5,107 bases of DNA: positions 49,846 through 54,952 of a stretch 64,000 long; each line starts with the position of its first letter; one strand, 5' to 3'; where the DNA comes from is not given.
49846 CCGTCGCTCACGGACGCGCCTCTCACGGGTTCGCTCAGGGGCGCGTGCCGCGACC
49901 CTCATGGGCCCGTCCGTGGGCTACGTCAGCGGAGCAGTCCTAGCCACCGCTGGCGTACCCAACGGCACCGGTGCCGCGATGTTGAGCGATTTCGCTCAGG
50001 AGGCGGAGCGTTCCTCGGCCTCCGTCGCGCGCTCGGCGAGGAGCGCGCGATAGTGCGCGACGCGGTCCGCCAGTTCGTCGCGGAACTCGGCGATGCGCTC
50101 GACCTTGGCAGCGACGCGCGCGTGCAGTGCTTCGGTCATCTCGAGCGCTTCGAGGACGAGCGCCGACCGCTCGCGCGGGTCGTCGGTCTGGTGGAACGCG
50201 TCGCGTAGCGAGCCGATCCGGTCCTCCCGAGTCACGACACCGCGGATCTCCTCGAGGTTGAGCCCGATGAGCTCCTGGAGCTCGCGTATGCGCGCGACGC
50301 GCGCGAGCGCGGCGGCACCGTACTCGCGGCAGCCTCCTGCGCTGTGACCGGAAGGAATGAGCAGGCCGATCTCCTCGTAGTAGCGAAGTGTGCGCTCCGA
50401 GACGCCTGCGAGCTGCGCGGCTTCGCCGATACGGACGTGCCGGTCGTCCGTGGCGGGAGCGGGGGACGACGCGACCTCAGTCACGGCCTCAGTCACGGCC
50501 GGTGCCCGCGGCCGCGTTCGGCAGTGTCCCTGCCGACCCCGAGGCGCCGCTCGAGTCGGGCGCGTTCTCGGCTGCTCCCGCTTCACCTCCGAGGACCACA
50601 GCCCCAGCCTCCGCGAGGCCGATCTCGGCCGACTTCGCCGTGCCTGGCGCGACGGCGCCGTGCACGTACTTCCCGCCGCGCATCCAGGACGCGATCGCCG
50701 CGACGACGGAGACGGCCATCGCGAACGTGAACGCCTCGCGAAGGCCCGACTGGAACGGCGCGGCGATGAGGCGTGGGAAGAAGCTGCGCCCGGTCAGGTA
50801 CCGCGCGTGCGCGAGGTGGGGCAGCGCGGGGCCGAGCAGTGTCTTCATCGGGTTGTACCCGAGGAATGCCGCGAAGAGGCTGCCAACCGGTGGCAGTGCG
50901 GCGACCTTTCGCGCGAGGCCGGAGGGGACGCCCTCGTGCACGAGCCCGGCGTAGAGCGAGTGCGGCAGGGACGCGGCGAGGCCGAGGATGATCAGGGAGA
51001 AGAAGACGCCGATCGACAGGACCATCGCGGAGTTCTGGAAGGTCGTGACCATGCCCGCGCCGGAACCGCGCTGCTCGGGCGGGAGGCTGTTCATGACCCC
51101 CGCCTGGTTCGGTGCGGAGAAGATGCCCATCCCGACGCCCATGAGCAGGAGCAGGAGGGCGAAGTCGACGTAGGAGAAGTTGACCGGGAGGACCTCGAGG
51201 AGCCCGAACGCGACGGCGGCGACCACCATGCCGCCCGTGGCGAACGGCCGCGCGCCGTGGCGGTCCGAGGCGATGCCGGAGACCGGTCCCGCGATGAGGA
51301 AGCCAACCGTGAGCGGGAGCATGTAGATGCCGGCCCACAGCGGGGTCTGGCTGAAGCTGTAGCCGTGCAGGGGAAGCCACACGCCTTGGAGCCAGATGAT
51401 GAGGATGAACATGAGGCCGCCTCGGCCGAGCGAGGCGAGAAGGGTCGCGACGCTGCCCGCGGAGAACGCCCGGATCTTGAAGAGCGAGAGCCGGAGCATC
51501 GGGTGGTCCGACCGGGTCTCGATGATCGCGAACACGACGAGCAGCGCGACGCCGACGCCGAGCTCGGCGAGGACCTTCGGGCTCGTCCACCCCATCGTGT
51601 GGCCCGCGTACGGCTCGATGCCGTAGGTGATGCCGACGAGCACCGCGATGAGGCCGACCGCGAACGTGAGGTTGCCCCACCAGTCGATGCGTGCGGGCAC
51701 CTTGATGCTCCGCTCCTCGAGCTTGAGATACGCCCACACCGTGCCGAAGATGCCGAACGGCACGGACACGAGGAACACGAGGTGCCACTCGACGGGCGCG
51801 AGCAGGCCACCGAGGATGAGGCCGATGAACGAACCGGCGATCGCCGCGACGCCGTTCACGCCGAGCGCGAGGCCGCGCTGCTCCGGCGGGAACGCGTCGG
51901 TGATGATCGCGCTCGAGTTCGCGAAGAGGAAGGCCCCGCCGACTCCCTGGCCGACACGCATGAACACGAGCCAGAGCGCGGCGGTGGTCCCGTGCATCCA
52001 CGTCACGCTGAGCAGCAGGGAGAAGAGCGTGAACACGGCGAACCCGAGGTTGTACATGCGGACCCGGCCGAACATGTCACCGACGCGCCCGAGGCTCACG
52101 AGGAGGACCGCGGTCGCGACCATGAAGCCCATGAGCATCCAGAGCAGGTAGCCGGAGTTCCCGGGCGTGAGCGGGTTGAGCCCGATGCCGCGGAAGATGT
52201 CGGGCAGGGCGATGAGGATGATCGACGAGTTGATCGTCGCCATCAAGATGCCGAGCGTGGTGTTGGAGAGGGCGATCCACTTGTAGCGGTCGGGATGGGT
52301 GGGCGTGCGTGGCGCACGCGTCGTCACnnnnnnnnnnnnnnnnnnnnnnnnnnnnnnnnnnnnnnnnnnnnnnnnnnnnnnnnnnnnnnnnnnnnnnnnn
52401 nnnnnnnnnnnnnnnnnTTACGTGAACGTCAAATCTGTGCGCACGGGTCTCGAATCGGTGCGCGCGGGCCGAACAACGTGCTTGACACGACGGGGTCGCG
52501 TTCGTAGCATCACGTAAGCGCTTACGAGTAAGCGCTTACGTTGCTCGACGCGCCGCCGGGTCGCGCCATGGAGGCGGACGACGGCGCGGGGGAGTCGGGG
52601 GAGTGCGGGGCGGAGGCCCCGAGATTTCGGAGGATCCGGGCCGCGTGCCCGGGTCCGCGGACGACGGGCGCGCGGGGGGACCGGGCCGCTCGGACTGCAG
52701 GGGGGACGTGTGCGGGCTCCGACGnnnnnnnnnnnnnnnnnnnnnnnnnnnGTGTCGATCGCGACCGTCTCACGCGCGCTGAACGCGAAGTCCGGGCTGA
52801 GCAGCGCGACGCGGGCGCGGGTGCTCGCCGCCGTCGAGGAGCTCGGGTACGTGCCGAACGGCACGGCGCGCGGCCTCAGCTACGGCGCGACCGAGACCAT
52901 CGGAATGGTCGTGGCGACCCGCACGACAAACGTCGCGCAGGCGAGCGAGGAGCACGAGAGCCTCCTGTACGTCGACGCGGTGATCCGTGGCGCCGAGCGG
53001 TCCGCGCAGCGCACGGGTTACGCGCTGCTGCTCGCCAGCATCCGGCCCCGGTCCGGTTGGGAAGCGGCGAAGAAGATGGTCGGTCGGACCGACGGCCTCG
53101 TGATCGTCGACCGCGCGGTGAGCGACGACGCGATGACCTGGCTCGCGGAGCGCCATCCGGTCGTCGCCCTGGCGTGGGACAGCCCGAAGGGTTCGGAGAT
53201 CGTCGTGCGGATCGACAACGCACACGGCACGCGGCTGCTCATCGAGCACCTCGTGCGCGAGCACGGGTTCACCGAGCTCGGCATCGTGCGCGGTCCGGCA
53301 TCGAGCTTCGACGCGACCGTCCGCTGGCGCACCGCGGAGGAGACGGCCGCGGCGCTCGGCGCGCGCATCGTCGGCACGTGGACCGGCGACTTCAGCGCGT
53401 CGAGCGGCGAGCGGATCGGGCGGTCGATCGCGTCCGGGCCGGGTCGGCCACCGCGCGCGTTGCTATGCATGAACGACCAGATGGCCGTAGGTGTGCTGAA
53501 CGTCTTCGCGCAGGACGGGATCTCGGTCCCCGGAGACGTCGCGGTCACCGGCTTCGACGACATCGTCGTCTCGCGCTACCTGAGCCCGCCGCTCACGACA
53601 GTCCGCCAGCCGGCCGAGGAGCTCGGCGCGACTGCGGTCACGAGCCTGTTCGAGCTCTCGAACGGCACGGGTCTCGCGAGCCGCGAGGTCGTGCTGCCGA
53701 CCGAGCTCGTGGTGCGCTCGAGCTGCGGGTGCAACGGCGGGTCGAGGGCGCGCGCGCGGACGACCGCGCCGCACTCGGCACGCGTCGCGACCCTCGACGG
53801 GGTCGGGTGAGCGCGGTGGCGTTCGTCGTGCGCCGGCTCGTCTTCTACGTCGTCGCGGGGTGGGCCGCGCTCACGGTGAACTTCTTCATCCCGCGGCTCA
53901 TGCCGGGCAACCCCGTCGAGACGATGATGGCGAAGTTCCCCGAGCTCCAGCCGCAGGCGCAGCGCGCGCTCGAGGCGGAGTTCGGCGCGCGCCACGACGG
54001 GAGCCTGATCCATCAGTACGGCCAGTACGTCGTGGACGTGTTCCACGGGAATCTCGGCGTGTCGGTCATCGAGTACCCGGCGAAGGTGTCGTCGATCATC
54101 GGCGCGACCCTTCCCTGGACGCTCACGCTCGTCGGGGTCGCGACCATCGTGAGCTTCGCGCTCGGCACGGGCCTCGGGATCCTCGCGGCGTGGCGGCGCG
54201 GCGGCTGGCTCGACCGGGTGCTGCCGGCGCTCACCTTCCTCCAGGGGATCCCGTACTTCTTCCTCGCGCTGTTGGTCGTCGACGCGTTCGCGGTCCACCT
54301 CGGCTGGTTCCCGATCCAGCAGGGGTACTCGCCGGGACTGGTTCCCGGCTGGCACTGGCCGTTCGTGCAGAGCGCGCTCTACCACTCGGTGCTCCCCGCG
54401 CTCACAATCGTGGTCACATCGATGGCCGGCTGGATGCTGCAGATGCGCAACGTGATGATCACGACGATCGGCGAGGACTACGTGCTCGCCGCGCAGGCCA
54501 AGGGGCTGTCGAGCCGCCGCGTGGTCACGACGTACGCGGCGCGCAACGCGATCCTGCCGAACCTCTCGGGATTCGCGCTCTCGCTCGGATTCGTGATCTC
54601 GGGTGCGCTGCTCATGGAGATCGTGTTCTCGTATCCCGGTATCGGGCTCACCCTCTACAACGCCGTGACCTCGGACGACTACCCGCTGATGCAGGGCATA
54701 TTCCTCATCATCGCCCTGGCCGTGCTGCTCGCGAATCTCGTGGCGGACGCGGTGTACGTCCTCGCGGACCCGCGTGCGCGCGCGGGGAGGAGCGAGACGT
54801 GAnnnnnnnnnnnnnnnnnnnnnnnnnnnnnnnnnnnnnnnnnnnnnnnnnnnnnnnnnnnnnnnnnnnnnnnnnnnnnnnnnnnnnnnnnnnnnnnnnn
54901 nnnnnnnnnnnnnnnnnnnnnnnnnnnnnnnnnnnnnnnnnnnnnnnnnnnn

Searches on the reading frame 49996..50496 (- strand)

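Call 73: search_protein_families(library=pfam, proteins=[window:49996-50496:-], max_evalue=0.001)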
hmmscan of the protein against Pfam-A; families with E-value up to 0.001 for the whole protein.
window:49996-50496:- (166 aa): 2 families
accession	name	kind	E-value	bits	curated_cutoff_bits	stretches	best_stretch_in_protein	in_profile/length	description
PF13411.12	MerR_1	-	6e-18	65.2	21.6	1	22-89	2-67/69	MerR HTH family regulatory protein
PF00376.29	MerR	-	2.4e-14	53.3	28.2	1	22-59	1-38/38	MerR family regulatory protein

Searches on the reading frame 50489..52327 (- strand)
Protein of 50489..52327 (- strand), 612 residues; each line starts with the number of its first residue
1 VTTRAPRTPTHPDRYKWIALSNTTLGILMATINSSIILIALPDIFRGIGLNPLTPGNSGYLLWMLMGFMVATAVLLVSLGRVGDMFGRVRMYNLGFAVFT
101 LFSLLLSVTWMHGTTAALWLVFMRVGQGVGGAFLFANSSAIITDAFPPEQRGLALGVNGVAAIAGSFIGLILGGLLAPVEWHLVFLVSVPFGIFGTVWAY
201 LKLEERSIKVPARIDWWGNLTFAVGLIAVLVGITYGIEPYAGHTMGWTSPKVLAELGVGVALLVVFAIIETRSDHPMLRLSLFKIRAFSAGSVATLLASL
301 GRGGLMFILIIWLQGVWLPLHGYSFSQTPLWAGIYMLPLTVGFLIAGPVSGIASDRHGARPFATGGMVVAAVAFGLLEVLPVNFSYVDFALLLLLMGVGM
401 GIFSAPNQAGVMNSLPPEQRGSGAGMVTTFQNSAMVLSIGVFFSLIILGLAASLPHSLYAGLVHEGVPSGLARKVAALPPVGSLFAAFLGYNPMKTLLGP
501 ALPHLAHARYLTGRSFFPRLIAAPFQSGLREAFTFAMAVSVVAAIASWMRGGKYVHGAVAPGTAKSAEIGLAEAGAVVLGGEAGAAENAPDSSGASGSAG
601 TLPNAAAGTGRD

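Call 73: search_protein_families(library=pfam, proteins=[window:50489-52327:-], max_evalue=0.001)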
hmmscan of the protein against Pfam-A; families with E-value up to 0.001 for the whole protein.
window:50489-52327:- (612 aa): 1 family
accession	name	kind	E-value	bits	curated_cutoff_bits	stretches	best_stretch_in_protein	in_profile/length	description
PF07690.21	MFS_1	-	3.2e-38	132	33.4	1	24-438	2-346/347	Major Facilitator Superfamily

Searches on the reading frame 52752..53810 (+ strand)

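Call 73: search_protein_families(library=pfam, proteins=[window:52752-53810:+], max_evalue=0.001)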
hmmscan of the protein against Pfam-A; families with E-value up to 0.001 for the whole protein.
window:52752-53810:+ (352 aa): 4 families
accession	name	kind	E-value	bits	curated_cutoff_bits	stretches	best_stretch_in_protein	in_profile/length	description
PF13377.12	Peripla_BP_3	-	3.4e-32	112.2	26.5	1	166-325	3-167/167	Periplasmic binding protein-like domain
PF00356.27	LacI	-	3.3e-12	46.4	27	1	2-36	12-46/46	Bacterial regulatory proteins, lacI family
PF00532.27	Peripla_BP_1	-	1.7e-08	34.7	22.2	1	75-301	17-259/281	Periplasmic binding proteins and sugar binding domain of LacI family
PF13407.12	Peripla_BP_4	-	3.1e-05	24.1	35.1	1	136-305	82-256/258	Periplasmic binding protein domain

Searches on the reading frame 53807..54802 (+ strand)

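Call 73: search_protein_families(library=pfam, proteins=[window:53807-54802:+], max_evalue=0.001)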
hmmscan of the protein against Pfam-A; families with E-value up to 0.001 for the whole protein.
window:53807-54802:+ (331 aa): 1 family
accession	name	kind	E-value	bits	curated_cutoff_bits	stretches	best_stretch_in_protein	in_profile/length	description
PF00528.27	BPD_transp_1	-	4.7e-40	137.7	26.4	1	120-325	1-183/184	Binding-protein-dependent transport system inner membrane component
